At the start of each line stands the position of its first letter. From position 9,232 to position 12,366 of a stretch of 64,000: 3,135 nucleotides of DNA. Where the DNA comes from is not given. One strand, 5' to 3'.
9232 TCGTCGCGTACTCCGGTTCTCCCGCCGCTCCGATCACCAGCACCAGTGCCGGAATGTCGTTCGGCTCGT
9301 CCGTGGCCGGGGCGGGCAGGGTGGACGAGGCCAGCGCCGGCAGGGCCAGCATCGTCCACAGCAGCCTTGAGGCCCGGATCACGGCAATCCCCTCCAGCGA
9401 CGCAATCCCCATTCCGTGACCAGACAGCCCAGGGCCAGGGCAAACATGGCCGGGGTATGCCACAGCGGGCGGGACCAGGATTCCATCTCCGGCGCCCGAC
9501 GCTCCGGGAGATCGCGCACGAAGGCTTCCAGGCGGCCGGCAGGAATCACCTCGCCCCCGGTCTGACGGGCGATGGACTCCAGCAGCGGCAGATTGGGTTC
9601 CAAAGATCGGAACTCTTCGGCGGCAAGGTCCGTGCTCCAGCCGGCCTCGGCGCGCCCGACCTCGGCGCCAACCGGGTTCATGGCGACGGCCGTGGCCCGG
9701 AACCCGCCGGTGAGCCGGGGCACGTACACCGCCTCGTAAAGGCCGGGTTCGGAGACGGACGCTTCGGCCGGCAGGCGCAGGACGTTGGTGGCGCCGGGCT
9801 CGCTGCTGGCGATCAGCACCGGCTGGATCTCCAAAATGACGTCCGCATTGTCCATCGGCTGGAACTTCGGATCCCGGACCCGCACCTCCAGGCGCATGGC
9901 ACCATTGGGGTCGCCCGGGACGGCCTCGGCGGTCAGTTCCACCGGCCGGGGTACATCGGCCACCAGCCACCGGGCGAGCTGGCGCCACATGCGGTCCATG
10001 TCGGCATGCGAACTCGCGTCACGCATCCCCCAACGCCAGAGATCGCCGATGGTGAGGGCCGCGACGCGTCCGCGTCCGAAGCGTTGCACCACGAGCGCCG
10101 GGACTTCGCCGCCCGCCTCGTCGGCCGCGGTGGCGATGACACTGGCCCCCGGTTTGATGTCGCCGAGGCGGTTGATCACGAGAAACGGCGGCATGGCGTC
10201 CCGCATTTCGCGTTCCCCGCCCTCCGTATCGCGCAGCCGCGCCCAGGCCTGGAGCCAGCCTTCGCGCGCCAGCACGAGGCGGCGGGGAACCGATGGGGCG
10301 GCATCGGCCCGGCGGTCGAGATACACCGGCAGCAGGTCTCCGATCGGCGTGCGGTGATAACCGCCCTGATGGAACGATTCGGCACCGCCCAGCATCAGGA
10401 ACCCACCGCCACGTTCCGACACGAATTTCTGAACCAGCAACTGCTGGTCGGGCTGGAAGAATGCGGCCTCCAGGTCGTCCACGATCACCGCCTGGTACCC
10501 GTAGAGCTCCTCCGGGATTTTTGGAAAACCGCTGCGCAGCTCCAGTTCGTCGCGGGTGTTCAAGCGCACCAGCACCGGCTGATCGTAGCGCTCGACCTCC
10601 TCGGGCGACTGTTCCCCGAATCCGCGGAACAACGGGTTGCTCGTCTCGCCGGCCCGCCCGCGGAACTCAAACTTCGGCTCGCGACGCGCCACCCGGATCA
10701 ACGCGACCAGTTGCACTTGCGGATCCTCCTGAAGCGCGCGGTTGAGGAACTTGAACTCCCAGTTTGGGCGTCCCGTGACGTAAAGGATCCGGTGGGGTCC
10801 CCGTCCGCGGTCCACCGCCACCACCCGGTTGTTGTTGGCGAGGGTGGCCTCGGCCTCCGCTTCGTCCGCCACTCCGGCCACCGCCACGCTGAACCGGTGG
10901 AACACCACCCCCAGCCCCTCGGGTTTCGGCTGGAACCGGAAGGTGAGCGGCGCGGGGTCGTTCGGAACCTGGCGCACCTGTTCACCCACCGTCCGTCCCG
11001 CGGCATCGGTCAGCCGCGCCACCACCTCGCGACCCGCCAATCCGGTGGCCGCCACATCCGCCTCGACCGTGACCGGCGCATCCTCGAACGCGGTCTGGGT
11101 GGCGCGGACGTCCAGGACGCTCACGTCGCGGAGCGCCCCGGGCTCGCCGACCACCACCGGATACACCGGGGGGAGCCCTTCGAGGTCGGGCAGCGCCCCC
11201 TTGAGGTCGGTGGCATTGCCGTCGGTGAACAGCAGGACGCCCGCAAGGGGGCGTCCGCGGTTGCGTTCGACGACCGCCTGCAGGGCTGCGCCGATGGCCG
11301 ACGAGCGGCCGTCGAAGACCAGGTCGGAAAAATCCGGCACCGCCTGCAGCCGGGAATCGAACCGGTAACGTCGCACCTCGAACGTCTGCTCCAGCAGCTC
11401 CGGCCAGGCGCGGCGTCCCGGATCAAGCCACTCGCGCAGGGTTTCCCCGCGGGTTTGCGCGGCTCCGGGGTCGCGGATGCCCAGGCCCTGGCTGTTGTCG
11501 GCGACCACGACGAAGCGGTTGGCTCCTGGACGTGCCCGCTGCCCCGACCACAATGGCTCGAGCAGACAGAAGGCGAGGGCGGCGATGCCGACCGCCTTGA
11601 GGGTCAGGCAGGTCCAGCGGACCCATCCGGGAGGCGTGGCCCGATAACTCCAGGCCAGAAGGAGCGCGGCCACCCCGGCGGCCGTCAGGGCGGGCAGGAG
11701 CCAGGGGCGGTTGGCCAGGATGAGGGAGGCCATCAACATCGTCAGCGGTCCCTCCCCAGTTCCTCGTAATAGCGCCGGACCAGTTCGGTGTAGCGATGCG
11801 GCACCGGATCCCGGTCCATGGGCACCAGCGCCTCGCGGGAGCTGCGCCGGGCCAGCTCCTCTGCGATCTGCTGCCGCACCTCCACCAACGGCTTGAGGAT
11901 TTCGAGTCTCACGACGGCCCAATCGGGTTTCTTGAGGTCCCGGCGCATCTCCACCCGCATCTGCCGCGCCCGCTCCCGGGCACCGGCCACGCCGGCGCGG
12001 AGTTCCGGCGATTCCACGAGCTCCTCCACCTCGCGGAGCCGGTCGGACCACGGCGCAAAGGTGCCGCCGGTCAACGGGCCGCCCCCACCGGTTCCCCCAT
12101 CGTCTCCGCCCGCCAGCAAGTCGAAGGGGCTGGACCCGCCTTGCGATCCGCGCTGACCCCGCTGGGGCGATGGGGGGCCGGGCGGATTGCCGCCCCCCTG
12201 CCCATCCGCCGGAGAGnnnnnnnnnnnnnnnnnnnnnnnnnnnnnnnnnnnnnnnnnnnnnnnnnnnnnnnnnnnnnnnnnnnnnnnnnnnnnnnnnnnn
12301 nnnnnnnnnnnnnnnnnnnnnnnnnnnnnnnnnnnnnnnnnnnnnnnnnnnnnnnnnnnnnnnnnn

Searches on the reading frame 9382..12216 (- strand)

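Call 11: search_protein_families(library=pfam, proteins=[window:9382-12216:-], max_evalue=0.0001)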
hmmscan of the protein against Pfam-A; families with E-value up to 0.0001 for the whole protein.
window:9382-12216:- (945 aa): 1 family
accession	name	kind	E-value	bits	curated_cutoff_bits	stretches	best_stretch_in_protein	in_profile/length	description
PF07090.17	GATase1_like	-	8.8e-10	39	27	1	587-752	92-246/247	Putative glutamine amidotransferase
